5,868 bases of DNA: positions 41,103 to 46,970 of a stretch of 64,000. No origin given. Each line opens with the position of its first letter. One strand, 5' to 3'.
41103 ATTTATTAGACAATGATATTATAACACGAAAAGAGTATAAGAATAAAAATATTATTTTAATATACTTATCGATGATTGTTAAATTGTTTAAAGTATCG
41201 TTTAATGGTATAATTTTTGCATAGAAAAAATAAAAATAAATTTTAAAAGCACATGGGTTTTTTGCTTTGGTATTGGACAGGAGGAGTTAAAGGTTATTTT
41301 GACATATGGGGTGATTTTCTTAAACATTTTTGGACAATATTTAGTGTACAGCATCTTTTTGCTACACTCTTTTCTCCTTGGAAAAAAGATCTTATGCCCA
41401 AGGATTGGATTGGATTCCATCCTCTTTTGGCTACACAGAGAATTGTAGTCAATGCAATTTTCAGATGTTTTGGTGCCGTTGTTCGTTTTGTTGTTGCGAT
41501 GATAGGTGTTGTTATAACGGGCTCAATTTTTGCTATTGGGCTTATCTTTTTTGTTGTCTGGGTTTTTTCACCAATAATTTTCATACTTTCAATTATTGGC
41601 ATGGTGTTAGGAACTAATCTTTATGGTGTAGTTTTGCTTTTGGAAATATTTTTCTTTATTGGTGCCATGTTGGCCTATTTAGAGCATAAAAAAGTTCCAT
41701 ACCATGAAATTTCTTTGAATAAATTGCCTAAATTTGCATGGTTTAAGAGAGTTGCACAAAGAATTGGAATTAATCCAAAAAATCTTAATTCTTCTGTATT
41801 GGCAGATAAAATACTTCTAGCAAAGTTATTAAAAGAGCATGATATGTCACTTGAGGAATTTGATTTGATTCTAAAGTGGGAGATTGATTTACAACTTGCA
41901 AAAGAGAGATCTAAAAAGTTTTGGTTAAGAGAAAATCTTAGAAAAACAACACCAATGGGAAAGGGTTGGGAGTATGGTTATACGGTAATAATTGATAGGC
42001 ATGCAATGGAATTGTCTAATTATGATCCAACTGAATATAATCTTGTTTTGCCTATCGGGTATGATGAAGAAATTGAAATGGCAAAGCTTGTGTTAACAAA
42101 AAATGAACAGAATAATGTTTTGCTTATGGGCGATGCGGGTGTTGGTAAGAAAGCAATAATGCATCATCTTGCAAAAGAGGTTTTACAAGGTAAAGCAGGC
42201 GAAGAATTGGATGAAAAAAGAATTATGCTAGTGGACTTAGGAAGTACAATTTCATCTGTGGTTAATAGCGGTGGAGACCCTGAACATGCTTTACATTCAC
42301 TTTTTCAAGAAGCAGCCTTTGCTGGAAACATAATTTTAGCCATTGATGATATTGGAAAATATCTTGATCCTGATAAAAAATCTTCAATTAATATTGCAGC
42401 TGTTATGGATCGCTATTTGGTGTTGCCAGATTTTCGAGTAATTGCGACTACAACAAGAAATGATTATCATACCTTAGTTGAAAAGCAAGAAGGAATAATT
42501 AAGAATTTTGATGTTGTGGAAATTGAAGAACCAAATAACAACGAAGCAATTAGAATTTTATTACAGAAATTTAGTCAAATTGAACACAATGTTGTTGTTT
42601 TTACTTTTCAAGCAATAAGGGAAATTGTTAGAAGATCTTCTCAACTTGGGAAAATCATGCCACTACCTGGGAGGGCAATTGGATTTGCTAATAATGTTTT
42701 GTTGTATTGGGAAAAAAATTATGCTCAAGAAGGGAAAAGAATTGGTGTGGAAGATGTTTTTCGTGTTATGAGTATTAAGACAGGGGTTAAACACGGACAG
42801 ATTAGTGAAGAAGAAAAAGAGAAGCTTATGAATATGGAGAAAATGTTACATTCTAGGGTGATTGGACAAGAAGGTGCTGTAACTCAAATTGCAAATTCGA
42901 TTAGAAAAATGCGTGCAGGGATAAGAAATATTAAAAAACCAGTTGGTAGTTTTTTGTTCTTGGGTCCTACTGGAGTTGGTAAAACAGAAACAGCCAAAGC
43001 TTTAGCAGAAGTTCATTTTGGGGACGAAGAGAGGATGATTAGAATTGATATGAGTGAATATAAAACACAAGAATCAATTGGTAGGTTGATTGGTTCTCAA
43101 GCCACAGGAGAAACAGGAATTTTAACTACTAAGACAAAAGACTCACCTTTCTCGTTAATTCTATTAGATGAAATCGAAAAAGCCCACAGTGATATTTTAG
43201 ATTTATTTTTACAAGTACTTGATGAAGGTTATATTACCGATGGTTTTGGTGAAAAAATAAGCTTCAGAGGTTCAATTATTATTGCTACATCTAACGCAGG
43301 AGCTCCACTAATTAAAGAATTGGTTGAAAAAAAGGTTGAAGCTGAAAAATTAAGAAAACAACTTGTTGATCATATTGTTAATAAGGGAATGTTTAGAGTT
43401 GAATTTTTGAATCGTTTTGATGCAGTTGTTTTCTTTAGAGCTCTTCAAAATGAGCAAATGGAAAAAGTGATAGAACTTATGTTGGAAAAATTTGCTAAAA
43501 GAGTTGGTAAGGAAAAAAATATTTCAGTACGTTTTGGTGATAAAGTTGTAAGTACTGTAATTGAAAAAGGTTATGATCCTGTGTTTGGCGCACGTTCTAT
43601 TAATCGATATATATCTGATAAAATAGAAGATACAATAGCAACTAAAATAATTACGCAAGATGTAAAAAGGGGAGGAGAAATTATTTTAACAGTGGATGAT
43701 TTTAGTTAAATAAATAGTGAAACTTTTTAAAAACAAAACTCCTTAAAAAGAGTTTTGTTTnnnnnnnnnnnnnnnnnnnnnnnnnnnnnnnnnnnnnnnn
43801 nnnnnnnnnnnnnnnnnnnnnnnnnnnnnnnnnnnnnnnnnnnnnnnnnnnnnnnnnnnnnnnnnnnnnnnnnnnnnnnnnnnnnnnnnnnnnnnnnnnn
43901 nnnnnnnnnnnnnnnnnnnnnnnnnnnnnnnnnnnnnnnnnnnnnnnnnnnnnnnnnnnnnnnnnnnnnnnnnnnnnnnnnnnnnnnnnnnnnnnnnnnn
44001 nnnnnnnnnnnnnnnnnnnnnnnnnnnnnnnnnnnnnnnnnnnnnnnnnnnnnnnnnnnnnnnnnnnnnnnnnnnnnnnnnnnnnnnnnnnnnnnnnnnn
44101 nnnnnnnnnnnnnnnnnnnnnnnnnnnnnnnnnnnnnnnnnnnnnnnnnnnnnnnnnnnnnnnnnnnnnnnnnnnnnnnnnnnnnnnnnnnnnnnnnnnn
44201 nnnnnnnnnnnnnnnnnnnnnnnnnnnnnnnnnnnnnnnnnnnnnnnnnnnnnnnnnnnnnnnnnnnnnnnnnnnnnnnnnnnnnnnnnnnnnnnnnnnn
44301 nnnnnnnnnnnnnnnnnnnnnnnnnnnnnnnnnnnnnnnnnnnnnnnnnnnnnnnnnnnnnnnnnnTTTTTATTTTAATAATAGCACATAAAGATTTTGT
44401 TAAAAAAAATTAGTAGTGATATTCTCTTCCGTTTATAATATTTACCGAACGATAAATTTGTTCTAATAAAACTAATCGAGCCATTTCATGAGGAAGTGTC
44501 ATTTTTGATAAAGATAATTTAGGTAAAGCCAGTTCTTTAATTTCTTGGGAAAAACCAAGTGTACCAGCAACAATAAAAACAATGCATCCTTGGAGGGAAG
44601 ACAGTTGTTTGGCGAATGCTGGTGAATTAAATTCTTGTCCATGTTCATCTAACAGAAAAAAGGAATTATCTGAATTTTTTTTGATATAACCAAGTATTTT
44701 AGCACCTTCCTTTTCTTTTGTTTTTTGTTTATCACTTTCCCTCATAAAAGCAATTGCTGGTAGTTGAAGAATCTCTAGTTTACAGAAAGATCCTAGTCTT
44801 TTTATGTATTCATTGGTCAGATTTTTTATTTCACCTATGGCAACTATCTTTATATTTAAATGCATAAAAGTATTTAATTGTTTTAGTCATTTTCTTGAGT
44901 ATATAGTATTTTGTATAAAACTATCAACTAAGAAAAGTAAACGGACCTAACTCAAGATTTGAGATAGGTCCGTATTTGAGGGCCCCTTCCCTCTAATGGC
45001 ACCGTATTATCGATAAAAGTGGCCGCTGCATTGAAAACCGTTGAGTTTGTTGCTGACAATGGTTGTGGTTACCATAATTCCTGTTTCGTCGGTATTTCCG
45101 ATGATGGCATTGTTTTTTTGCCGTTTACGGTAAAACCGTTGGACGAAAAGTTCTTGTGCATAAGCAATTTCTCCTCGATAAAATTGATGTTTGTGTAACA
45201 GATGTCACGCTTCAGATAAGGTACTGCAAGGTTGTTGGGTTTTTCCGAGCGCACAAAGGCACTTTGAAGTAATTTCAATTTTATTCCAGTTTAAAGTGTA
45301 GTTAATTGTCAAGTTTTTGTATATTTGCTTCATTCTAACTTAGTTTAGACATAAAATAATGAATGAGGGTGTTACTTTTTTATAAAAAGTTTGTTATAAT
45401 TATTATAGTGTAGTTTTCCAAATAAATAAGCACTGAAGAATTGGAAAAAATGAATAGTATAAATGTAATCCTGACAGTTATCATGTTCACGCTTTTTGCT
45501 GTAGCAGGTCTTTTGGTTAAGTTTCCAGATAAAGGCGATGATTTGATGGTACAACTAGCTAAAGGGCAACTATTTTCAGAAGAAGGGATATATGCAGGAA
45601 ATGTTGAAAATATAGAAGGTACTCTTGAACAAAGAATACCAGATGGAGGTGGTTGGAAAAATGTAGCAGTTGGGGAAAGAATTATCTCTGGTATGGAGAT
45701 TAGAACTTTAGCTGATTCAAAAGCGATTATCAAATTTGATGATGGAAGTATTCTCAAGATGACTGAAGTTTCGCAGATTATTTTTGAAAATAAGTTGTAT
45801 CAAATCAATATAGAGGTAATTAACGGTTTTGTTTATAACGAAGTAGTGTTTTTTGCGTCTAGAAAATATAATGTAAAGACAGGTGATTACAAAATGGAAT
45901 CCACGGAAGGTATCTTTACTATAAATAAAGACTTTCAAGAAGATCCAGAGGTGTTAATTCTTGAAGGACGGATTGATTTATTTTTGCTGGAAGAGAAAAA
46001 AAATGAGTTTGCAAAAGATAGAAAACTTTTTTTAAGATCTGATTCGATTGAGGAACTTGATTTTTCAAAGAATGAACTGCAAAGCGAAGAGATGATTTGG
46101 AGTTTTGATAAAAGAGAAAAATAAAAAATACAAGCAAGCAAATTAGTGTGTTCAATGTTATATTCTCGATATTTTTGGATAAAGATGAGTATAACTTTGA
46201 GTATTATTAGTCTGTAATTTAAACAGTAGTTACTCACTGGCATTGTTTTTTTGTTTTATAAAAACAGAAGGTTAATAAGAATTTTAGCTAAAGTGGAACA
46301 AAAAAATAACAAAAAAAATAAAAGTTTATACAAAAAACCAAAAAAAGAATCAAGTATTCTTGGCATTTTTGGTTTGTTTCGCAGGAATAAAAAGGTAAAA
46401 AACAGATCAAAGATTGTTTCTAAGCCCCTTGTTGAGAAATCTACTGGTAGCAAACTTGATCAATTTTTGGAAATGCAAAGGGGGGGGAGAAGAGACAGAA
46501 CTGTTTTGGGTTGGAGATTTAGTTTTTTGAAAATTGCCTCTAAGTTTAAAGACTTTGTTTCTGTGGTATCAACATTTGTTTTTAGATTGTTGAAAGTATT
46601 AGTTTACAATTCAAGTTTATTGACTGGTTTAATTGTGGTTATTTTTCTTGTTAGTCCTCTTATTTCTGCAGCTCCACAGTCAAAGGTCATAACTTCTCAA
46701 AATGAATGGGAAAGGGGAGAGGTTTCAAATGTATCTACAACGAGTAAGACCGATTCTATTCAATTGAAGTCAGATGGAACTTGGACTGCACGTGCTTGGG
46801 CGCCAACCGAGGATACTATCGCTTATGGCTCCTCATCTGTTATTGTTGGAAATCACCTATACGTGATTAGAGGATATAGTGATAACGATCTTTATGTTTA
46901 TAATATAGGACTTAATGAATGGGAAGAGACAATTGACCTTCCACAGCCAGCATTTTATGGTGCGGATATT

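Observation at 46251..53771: The giant ORF is an internal duplication of a ~800-aa supermodule: 12 Kelch-like blades + beta-sandwich + FN3-like, twice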

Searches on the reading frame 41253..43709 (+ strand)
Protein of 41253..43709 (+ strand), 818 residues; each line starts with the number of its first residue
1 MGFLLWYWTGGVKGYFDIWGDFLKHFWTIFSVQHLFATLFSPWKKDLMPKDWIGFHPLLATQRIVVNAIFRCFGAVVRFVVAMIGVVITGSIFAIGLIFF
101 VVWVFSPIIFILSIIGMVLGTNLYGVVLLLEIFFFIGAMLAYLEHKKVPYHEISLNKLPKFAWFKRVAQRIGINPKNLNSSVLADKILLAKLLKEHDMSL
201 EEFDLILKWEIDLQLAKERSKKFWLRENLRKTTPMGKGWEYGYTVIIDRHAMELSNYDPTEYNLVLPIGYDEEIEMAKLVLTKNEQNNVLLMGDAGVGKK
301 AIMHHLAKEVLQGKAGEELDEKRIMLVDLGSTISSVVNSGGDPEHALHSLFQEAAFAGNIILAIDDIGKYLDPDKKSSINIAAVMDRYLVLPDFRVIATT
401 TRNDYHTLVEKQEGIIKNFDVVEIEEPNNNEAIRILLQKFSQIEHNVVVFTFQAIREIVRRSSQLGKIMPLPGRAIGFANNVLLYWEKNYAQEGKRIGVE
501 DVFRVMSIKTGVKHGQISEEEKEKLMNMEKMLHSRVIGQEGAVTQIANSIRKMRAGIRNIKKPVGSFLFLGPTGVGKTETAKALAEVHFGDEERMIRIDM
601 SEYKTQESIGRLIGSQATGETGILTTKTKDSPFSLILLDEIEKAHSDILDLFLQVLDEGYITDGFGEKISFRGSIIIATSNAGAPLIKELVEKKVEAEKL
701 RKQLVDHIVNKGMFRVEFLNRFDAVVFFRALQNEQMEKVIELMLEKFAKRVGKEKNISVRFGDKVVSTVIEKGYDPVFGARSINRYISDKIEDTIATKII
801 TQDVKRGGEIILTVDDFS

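Call 9: search_protein_families(library=pfam, proteins=[window:41253-43709:+], max_evalue=0.001)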
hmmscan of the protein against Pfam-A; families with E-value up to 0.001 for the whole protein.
window:41253-43709:+ (818 aa): 14 families
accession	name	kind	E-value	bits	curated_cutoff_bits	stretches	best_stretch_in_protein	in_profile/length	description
PF07724.20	AAA_2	-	4.5e-45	154.1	27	1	562-724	1-165/166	AAA domain (Cdc48 subfamily)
PF10431.15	ClpB_D2-small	-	1.7e-20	73.3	21.9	1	731-810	1-79/81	C-terminal, D2-small domain, of ClpB protein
PF00004.35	AAA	-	1.2e-14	55.3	21.2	2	568-690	2-118/131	ATPase family associated with various cellular activities (AAA)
PF07728.20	AAA_5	-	1e-11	45.5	22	1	567-681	2-122/139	AAA domain (dynein-related subfamily)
PF00158.32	Sigma54_activat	-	1.3e-08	35.1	20.2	1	548-682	6-144/168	Sigma-54 interaction domain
PF12775.13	AAA_7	-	4e-06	26.9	25.8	0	566-616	35-85/181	P-loop containing dynein motor region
PF20720.3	nSTAND3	-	6.8e-06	26.3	27.2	0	284-313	15-44/155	Novel STAND NTPase 3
PF20030.5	bpMoxR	-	1.9e-05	24.3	27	0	569-681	36-145/205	MoxR domain in the MoxR-vWA-beta-propeller ternary systems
PF13191.12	AAA_16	-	2.6e-05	25.2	32.6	0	284-313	22-51/167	AAA ATPase domain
PF13173.12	AAA_14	-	5.1e-05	23.7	27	0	568-645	6-75/129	AAA domain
PF13401.12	AAA_22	-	0.00011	23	27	0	566-621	7-62/130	AAA domain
PF05673.19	DUF815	-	0.00017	21.3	23.8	0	281-311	48-78/249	Protein of unknown function (DUF815)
PF01695.23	IstB_IS21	-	0.00046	20.2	24.1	0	567-586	95-114/238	IstB-like ATP binding protein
PF13238.12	AAA_18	-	0.00055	20.8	29.4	0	570-589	4-24/128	AAA domain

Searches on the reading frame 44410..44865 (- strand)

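Call 9: search_protein_families(library=pfam, proteins=[window:44410-44865:-], max_evalue=0.001)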
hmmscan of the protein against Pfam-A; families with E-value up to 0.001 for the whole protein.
window:44410-44865:- (151 aa): 1 family
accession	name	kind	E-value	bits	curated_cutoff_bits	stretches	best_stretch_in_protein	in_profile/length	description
PF02590.22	SPOUT_MTase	-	1.7e-40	139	27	1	4-150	2-154/154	Predicted SPOUT methyltransferase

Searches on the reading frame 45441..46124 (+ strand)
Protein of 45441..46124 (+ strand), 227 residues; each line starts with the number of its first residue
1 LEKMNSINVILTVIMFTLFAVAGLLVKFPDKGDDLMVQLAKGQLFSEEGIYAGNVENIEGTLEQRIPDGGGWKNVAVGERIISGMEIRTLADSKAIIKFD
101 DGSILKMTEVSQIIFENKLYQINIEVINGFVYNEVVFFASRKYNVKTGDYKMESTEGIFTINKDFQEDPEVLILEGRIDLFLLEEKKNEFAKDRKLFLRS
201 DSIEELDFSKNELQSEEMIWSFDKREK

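Call 9: search_protein_families(library=pfam, proteins=[window:45441-46124:+], max_evalue=0.001)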
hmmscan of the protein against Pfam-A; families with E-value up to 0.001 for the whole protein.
window:45441-46124:+ (227 aa): 1 family
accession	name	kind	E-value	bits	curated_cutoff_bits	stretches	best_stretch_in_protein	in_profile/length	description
PF04773.18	FecR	-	1.6e-07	32.1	24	1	86-178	2-96/97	FecR protein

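Call 63: search_protein_families(library=ncbifam, proteins=[window:45441-46124:+], max_evalue=0.001)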
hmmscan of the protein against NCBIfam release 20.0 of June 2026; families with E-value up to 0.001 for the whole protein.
window:45441-46124:+ (227 aa): 1 family
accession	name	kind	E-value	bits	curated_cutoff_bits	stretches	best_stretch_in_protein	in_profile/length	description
NF047849.1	Lsa33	exception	0.00045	19.5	420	1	70-135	46-107/310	surface adhesin Lsa33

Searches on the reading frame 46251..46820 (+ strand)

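Call 38: search_protein_families(library=pfam, proteins=[window:46251-46820:+], max_evalue=1)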
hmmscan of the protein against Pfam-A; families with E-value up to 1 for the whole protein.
window:46251-46820:+ (190 aa): 1 family
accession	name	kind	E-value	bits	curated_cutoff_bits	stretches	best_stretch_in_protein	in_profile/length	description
PF03839.21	Sec62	-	0.51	10.6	27.8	1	2-109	2-114/191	Translocation protein Sec62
